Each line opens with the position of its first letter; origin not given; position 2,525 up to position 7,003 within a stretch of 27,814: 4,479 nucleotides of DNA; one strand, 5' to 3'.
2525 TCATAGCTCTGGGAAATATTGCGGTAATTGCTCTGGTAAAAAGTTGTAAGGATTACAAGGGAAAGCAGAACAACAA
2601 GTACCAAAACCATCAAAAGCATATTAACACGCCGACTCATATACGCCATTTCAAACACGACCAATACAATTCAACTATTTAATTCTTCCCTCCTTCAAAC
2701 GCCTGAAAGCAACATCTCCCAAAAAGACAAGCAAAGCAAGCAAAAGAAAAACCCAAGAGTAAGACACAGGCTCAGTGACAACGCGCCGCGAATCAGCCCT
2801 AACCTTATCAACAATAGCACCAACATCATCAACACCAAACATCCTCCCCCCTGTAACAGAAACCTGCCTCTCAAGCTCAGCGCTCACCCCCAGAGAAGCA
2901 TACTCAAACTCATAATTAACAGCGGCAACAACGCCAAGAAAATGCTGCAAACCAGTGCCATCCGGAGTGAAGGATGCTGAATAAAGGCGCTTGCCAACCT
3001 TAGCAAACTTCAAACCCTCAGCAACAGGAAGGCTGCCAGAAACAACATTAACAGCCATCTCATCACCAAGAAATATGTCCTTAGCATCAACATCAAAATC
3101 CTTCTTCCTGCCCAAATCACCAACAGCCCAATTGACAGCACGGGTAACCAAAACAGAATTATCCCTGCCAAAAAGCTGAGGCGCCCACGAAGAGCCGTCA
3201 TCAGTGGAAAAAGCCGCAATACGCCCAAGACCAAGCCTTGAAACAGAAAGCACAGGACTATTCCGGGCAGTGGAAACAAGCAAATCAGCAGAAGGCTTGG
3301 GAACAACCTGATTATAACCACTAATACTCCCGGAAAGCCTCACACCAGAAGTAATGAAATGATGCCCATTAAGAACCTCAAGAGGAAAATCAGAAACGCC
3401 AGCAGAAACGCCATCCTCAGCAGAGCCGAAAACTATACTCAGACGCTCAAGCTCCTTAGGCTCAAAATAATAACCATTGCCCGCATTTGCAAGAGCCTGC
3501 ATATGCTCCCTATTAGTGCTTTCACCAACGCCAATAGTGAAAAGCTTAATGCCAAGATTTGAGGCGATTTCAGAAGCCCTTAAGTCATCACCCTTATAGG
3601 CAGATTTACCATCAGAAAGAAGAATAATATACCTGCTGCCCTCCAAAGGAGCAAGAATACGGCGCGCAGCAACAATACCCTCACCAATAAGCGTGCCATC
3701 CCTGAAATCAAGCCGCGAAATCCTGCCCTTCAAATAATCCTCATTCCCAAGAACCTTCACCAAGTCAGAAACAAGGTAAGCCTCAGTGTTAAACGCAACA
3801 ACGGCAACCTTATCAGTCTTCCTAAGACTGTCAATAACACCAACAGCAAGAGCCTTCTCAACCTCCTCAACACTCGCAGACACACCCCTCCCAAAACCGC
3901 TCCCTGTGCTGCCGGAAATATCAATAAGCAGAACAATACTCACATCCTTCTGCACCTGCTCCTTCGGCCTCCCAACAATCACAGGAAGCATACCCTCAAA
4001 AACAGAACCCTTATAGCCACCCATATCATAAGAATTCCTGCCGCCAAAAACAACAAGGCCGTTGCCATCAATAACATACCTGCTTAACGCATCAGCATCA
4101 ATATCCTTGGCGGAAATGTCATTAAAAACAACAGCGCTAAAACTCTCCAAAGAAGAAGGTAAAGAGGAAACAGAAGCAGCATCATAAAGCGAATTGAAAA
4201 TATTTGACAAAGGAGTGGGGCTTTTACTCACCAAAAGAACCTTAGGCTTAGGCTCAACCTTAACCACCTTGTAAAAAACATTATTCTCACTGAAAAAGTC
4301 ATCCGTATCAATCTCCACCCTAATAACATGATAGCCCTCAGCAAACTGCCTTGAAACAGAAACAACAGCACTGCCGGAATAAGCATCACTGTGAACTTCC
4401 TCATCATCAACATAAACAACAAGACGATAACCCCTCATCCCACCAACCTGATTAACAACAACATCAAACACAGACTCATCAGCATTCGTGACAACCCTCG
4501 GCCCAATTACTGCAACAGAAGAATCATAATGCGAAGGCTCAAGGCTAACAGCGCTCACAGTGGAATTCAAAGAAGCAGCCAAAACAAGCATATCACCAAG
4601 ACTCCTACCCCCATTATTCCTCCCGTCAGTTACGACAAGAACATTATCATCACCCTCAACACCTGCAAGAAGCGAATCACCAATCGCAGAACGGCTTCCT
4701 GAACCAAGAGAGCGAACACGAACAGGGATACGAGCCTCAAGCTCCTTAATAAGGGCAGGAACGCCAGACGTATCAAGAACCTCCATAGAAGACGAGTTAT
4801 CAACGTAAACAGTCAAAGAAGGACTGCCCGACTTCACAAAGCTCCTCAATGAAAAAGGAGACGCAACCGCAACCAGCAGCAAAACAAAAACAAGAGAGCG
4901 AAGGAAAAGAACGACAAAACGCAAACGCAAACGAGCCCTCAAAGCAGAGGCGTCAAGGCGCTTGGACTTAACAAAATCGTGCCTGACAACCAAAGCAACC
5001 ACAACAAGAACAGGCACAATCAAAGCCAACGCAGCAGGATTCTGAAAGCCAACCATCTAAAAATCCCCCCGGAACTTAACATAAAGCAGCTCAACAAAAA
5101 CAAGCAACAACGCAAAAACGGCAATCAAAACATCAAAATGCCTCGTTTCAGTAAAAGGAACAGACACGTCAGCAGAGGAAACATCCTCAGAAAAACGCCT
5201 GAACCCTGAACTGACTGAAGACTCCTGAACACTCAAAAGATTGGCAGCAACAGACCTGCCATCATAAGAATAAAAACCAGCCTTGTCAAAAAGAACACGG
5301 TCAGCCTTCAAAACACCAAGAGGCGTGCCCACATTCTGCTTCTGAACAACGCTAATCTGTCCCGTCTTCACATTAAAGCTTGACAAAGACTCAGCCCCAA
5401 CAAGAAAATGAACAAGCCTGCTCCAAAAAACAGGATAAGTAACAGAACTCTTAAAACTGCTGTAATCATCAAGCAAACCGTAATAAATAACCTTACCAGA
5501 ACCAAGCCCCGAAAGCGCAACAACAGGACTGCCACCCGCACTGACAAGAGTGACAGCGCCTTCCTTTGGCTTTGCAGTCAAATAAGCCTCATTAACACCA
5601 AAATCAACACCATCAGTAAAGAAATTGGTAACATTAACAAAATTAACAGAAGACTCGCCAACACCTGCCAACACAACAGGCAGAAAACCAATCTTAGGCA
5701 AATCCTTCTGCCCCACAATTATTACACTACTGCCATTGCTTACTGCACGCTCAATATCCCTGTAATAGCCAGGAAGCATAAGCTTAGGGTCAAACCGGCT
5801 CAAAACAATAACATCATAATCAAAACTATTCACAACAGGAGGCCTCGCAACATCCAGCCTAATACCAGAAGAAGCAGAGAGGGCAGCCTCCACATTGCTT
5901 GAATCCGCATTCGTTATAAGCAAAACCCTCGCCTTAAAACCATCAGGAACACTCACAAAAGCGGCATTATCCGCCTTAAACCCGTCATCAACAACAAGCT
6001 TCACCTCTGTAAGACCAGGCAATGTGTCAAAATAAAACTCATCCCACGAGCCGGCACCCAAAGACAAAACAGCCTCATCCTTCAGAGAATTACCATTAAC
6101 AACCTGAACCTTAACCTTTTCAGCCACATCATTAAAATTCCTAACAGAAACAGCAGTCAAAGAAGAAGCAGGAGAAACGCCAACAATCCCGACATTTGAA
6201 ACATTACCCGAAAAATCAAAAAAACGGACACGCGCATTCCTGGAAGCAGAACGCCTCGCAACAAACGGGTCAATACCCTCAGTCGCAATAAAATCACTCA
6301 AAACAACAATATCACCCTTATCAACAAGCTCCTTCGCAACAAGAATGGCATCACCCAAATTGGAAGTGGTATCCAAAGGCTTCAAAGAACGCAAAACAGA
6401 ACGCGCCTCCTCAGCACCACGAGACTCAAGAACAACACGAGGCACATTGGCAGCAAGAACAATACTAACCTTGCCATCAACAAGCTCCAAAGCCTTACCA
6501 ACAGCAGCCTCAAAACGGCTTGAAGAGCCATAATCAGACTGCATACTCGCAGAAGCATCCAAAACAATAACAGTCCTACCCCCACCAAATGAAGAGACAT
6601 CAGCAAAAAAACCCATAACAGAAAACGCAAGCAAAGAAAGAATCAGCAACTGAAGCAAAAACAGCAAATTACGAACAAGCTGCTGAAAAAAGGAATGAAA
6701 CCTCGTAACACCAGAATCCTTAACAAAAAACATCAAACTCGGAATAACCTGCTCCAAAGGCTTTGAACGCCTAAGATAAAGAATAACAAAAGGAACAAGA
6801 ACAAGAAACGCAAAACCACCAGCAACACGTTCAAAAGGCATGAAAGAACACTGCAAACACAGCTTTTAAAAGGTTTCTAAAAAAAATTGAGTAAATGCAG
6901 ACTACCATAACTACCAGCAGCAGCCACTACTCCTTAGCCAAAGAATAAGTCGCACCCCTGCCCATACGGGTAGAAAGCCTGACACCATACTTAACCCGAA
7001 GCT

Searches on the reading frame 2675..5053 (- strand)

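Call 45: search_protein_families(library=pfam, proteins=[window:2675-5053:-], max_evalue=0.001)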
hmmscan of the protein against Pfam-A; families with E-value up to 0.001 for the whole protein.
window:2675-5053:- (792 aa): 4 families
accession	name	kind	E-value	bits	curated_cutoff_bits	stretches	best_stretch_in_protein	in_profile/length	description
PF00092.34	VWA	-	1.2e-17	65.2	23.8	1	373-537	2-167/174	von Willebrand factor type A domain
PF13519.12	VWA_2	-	1.1e-08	36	27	1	373-483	1-107/107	von Willebrand factor type A domain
PF13768.12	VWA_3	-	1.4e-08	35.4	27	1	373-529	3-153/155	von Willebrand factor type A domain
PF07090.17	GATase1_like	-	1.4e-05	25.2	27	1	559-628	157-228/247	Putative glutamine amidotransferase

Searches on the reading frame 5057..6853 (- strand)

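Call 45: search_protein_families(library=pfam, proteins=[window:5057-6853:-], max_evalue=0.001)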
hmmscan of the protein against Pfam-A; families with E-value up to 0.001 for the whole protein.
window:5057-6853:- (598 aa): 4 families
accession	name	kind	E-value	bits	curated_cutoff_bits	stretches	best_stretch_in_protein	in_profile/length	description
PF24157.1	DUF7408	-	1.1e-43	149.6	27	1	310-479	2-173/174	Domain of unknown function (DUF7408)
PF13519.12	VWA_2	-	1.1e-08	36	27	1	94-188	1-106/107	von Willebrand factor type A domain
PF07584.16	BatA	-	6.9e-08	33.3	25.9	1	14-79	11-74/77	Aerotolerance regulator N-terminal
PF24155.1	DUF7406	-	3.9e-07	30.4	28.4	1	488-537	2-52/52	Domain of unknown function (DUF7406)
